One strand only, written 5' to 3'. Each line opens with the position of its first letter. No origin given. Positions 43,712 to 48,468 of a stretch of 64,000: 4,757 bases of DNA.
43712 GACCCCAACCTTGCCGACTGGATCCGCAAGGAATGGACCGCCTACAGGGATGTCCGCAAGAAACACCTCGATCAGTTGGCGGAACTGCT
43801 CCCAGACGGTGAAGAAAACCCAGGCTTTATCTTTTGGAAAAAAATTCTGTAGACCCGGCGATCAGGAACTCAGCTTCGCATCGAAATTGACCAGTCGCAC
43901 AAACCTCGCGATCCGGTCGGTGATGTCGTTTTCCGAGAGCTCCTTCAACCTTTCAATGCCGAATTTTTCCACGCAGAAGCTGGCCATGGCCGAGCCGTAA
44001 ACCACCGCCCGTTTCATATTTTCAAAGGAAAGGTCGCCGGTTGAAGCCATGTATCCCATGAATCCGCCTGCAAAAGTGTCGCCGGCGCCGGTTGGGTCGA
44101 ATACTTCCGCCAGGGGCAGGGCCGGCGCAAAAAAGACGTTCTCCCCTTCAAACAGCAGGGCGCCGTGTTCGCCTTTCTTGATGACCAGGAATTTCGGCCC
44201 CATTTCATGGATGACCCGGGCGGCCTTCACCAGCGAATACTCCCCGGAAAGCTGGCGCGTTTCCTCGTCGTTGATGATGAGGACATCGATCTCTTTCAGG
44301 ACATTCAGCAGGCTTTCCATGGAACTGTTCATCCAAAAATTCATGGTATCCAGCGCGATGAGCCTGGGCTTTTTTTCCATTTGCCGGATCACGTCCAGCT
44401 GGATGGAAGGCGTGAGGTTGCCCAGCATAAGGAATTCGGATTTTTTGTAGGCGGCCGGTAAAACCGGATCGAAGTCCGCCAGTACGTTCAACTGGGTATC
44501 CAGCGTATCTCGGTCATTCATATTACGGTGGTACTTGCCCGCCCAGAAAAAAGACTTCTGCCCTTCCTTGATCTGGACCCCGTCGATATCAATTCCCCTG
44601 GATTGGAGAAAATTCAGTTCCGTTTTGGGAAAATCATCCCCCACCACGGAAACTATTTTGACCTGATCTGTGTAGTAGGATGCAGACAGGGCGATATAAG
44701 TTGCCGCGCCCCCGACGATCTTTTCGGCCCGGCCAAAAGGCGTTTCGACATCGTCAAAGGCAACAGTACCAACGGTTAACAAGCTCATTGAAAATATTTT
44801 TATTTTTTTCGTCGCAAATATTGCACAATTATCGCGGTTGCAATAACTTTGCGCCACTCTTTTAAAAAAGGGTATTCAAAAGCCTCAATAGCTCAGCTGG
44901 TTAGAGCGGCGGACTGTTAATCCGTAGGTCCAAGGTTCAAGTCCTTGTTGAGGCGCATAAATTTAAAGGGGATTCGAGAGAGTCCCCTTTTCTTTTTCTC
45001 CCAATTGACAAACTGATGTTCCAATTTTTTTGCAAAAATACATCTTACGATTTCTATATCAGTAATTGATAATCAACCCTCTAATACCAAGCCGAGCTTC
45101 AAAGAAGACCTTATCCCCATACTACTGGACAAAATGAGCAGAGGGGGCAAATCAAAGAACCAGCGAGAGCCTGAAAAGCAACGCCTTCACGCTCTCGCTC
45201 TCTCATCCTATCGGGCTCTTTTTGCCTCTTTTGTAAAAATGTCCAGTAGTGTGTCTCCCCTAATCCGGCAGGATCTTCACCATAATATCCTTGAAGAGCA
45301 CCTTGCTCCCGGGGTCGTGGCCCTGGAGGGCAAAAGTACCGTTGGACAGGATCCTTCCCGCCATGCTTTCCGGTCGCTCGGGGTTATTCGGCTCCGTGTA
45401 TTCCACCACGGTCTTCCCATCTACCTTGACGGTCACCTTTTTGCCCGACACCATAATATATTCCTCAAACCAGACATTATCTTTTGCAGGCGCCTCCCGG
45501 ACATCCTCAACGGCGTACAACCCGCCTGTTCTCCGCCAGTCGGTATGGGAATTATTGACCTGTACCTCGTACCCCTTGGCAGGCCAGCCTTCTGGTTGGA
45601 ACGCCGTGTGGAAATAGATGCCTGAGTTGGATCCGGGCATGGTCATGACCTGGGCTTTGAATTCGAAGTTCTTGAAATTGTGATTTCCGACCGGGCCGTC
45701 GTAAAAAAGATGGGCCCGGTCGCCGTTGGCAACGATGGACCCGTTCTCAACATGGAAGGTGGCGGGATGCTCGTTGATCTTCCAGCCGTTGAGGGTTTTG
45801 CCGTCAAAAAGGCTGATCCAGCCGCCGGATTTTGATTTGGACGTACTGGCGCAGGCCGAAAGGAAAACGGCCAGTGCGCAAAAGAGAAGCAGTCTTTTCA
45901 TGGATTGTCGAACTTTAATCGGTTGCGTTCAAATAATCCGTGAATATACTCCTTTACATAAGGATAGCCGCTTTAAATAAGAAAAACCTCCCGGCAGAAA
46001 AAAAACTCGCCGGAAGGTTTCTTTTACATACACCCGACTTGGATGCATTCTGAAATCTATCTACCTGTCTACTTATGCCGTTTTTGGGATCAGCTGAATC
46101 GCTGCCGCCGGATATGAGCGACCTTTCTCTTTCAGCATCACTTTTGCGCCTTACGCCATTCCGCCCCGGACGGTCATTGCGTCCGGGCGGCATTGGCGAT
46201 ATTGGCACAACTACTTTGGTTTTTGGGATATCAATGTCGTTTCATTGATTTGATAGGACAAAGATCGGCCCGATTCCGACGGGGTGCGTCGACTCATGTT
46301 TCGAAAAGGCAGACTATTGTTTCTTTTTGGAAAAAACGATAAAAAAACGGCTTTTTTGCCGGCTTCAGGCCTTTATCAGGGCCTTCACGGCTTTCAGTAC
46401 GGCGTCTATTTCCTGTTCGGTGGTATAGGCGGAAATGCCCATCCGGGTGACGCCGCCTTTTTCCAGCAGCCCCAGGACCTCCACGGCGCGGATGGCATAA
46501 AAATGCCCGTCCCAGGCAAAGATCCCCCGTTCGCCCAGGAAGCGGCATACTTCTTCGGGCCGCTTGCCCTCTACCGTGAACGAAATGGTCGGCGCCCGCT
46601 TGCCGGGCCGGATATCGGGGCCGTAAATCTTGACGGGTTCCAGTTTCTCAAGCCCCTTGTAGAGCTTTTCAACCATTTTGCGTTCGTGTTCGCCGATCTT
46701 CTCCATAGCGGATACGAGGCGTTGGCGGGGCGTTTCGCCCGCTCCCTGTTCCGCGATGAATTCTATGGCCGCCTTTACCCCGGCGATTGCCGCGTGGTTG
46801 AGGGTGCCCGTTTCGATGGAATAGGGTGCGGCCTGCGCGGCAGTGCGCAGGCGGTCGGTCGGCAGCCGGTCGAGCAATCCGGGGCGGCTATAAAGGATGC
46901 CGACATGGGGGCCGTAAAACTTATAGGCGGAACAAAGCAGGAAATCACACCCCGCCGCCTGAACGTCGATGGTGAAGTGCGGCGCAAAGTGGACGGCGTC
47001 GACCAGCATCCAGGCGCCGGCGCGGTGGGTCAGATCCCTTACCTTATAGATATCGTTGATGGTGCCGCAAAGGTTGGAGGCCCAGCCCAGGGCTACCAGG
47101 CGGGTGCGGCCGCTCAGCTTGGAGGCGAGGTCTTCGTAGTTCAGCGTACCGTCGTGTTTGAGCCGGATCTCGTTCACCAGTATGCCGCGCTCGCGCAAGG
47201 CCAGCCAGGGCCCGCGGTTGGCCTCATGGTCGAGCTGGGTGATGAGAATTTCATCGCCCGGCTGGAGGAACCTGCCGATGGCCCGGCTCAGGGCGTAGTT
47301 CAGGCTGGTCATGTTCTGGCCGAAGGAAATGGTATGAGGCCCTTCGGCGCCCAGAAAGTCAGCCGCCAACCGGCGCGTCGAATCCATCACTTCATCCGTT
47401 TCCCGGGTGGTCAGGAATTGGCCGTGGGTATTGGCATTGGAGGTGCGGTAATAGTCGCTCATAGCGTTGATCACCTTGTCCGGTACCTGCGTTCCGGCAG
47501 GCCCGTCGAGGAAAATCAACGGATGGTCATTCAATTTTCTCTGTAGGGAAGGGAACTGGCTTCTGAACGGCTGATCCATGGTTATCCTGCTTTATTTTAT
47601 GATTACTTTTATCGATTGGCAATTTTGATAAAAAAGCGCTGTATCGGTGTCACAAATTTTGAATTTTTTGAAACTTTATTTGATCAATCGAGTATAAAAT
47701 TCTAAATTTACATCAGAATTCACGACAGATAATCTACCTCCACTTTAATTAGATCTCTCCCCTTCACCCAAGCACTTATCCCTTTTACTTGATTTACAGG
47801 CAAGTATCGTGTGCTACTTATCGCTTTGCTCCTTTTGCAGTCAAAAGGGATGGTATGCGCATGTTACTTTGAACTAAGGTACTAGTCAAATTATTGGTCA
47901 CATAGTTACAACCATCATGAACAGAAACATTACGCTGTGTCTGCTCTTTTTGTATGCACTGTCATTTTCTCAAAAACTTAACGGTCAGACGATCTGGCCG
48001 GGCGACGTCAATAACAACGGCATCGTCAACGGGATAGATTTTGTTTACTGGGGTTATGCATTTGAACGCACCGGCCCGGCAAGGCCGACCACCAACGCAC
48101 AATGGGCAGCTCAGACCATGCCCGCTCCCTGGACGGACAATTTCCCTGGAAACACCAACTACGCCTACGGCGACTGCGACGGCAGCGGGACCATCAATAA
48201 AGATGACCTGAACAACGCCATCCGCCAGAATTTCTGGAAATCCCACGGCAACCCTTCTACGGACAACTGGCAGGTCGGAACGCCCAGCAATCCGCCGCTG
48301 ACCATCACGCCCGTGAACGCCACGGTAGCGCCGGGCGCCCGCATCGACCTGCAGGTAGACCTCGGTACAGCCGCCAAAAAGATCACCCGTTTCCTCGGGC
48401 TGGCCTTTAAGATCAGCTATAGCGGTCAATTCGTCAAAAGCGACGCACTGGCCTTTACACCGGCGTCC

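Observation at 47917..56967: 3016-aa T9SS cargo combining four Kazal modules, 20 SprB repeats, and both cohesin-like and dockerin-like modules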

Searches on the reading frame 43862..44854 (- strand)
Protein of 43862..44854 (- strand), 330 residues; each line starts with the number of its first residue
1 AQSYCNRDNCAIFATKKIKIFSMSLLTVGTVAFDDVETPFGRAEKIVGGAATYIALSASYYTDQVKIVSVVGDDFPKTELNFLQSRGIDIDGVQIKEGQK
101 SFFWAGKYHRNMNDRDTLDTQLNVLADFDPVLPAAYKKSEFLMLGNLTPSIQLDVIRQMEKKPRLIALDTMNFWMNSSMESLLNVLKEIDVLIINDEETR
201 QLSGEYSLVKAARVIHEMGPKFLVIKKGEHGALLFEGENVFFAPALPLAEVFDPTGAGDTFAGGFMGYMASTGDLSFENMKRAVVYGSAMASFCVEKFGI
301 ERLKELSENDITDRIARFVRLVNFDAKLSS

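Call 10: search_protein_families(library=pfam, proteins=[window:43862-44854:-], max_evalue=0.001)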
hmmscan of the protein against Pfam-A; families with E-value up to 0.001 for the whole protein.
window:43862-44854:- (330 aa): 1 family
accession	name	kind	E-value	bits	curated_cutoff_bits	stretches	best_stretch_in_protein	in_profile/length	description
PF00294.29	PfkB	-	4.5e-31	108.7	25.8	1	39-299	27-294/302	pfkB family carbohydrate kinase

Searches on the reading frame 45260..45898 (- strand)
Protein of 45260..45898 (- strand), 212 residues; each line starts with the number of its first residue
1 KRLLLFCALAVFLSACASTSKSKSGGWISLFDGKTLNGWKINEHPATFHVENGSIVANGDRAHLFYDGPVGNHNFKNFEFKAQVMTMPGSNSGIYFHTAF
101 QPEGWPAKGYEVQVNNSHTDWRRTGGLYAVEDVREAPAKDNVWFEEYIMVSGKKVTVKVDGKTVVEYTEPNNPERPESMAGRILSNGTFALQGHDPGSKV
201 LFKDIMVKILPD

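Call 10: search_protein_families(library=pfam, proteins=[window:45260-45898:-], max_evalue=0.001)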
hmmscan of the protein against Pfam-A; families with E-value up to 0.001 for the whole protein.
window:45260-45898:- (212 aa): 1 family
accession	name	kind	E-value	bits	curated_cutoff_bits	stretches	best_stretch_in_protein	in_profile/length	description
PF06439.18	3keto-disac_hyd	-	6.1e-41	141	26.8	1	26-208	1-187/187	3-keto-disaccharide hydrolase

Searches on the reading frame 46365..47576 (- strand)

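Call 10: search_protein_families(library=pfam, proteins=[window:46365-47576:-], max_evalue=0.001)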
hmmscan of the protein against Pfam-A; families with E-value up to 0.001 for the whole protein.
window:46365-47576:- (403 aa): 3 families
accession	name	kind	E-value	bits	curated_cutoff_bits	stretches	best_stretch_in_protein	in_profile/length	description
PF00266.25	Aminotran_5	-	1.8e-71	241.5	21.5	1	21-393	1-371/371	Aminotransferase class-V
PF01053.26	Cys_Met_Meta_PP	-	1.3e-06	27.6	27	1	94-225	78-204/381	Cys/Met metabolism PLP-dependent enzyme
PF00155.27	Aminotran_1_2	-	3.2e-06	27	19.7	1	25-198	13-190/361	Aminotransferase class I and II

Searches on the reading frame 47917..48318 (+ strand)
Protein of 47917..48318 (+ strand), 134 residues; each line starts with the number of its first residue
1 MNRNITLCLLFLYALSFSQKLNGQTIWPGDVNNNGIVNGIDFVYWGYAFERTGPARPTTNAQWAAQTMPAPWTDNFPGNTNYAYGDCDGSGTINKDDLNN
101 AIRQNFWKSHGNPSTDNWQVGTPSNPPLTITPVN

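Call 7: search_protein_families(library=pfam, proteins=[window:47917-48318:+], max_evalue=1)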
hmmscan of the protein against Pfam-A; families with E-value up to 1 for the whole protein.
seq(134 aa): 4 families
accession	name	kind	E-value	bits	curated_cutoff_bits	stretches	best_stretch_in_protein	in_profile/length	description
PF00404.24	Dockerin_1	-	0.0018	18.8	22.9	1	28-100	1-51/57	Dockerin type I domain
PF00036.39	EF-hand_1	-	0.0047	16.8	25.4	1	86-103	10-27/29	EF hand domain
PF13405.12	EF-hand_6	-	0.007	16.5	25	1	86-103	10-27/30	EF-hand domain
PF13499.12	EF-hand_7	-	0.25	12.1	30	0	86-113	12-36/67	EF-hand domain pair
